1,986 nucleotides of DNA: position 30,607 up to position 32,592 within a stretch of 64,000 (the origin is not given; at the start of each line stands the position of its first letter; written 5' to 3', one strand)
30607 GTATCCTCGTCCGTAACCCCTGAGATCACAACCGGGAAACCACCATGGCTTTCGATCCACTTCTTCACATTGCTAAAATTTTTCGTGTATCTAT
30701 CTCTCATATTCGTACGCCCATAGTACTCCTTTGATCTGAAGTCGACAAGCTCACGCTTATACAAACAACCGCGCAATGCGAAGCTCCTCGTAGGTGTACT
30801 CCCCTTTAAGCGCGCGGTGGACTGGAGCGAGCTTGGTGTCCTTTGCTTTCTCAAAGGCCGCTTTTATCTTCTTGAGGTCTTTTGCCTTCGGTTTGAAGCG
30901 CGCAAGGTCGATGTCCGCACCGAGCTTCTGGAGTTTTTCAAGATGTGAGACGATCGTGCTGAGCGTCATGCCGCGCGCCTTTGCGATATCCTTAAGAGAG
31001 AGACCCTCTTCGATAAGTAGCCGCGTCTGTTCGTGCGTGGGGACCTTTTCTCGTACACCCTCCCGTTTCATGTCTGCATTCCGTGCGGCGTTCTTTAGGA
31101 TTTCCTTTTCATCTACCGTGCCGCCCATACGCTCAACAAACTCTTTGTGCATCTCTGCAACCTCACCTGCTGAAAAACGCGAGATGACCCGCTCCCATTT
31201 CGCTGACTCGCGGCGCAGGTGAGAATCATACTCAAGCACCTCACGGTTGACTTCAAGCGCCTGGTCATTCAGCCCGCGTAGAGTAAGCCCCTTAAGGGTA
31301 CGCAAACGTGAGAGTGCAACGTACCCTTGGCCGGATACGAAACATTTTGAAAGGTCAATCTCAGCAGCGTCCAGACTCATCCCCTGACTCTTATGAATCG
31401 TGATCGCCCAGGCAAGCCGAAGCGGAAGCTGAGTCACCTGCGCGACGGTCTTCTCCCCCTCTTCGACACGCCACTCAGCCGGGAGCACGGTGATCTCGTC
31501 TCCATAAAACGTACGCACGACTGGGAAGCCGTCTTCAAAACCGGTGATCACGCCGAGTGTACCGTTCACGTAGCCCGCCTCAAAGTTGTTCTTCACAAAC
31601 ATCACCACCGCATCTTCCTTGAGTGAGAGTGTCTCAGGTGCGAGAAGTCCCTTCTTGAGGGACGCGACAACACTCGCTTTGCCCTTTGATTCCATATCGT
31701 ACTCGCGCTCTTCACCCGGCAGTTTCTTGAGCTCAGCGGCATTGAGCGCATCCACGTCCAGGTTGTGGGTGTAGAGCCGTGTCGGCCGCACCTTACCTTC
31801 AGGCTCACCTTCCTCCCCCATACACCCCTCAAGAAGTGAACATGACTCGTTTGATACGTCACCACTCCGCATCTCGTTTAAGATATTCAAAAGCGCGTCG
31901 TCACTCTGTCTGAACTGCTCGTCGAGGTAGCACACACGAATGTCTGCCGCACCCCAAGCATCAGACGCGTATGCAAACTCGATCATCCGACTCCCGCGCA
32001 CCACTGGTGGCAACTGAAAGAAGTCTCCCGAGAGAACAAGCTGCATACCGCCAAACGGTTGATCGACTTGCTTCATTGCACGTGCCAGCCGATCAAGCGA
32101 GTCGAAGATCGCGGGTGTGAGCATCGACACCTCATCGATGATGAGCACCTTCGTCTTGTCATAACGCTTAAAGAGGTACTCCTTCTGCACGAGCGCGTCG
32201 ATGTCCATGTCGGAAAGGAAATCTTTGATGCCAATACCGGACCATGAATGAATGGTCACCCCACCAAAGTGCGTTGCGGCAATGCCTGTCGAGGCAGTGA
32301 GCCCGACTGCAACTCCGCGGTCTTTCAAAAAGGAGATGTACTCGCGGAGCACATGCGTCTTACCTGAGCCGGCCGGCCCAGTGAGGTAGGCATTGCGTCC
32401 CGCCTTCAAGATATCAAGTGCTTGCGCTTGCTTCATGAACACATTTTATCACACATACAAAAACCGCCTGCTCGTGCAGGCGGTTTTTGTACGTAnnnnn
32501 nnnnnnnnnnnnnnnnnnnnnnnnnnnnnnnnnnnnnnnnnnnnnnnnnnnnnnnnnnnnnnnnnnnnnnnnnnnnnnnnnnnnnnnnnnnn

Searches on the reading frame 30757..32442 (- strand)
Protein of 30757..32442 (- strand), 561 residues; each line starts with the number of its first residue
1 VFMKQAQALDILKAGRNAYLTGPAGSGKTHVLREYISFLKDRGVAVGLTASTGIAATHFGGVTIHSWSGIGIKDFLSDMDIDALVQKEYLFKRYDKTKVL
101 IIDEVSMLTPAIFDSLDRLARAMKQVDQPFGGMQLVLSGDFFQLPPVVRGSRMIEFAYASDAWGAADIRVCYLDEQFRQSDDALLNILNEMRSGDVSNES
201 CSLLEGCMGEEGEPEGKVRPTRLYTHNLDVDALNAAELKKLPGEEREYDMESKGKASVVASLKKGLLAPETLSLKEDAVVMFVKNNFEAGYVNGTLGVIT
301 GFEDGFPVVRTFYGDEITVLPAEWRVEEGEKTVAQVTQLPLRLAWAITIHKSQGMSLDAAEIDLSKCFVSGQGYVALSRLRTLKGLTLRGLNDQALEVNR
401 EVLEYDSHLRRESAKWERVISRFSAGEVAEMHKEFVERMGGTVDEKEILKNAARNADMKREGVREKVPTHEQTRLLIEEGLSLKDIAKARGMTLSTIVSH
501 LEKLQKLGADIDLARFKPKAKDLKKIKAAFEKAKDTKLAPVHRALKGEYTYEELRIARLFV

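Call 3: search_protein_families(library=pfam, proteins=[window:30757-32442:-], max_evalue=0.01)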
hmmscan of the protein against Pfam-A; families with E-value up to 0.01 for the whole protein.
window:30757-32442:- (561 aa): 15 families
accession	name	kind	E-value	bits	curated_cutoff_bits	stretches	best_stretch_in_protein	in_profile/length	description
PF05970.20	PIF1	-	4.8e-37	128.1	25.9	1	13-183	20-193/223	PIF1-like helicase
PF14493.12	HTH_40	-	1.5e-21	76.9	27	1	469-558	1-89/89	Helix-turn-helix domain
PF13604.12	AAA_30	-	8e-17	62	27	1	4-197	5-174/191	AAA domain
PF13245.12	AAA_19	-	4.3e-12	46.8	25.1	1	5-148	1-133/134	AAA domain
PF13401.12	AAA_22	-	4.2e-08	34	27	1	16-139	6-122/130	AAA domain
PF21530.3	Pif1_2B_dom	-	1.8e-05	24.8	23.9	1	261-302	5-47/47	DNA helicase Pif1, 2B domain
PF07728.20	AAA_5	-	5.2e-05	23.7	22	1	20-119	4-89/139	AAA domain (dynein-related subfamily)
PF13086.12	AAA_11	-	0.0001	22.6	27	0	5-39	6-41/257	AAA domain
PF13191.12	AAA_16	-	0.00013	23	32.6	1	9-46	16-55/167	AAA ATPase domain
PF13479.12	AAA_24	-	0.00016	22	27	1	17-127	4-96/195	AAA domain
PF15978.11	TnsD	-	0.00035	20.2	32.4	1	469-543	187-263/355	Tn7-like transposition protein D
PF01443.25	Viral_helicase1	-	0.0029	17.9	21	0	21-117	4-80/228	Viral superfamily 1 RNA helicase core domain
PF08279.18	HTH_11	-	0.0029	17.9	25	0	477-512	11-47/55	HTH domain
PF00270.35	DEAD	-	0.0032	17.7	26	0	5-31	4-30/167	DEAD/DEAH box helicase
PF25199.1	nSTAND_NTPase5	-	0.0076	16.5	34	0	15-48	41-75/145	Novel STAND NTPase 5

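Call 4: search_protein_families(library=padloc, proteins=[window:30757-32442:-], max_evalue=0.01)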
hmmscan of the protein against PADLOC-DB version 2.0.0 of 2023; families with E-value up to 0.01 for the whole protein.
window:30757-32442:- (561 aa): 11 families
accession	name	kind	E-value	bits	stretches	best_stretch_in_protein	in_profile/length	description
PDLC05065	PDC-S68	-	1e-20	71.2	2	5-150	610-748/1221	-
PDLC01734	typeIV_RecD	-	1.4e-18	64.6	1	5-195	344-519/763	RecD_0_IVD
PDLC01148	RecD_like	-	1.8e-18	64.2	1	4-189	317-483/719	RecD/Tra ATPase fused to N-terminal HHH domain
PDLC05064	PDC-S68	-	1.1e-15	54.5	2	20-152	705-829/1273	-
PDLC05066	PDC-S68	-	4.6e-12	42.8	1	4-152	582-726/1202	-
PDLC04475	PDC-M16A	-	6.7e-09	32.8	1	20-192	36-229/721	-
PDLC04476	PDC-M16A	-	1.4e-08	31.6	1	20-192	30-226/691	-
PDLC05035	PDC-S53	-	1.9e-06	24.2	0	331-360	805-834/900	-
PDLC04140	mad8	-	1.8e-05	22.4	1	10-61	21-76/314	mads_8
PDLC04474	PDC-M16A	-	0.00017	18.2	0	12-187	231-417/917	-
PDLC04472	PDC-M16A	-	0.0038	13.6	0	19-108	244-344/930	-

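Call 5: search_protein_families(library=ncbifam, proteins=[window:30757-32442:-], max_evalue=0.01)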
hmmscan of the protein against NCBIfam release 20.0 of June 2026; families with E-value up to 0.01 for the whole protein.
window:30757-32442:- (561 aa): 8 families
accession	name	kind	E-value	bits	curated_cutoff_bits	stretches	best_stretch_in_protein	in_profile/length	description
TIGR01448.2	helicase_RecD2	equivalog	7.7e-21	73.9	500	2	4-183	320-480/713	SF1B family DNA helicase RecD2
TIGR02768.1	TraA_Ti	equivalog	2.5e-12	45.9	590.45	2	277-382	618-709/751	Ti-type conjugative transfer relaxase TraA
NF010464.0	PRK13889.1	subfamily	2.7e-11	42.1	1015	1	277-461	604-763/992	conjugal transfer relaxase TraA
TIGR01447.1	recD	equivalog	4.2e-11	42.1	310.15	2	20-155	168-312/597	exodeoxyribonuclease V subunit alpha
NF038214.1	IS21_help_AAA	equivalog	0.00032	20.4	200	0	7-31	82-106/232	IS21-like element helper ATPase IstB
NF006485.0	PRK08903.1-5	equivalog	0.002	17.8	289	1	8-35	31-58/233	DnaA regulatory inactivator Hda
TIGR03420.1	DnaA_homol_Hda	equivalog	0.0023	17.5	194.8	1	6-44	29-67/226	DnaA regulatory inactivator Hda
NF010402.0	PRK13826.1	subfamily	0.0077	14.1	1317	0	338-381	687-730/1102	Dtr system oriT relaxase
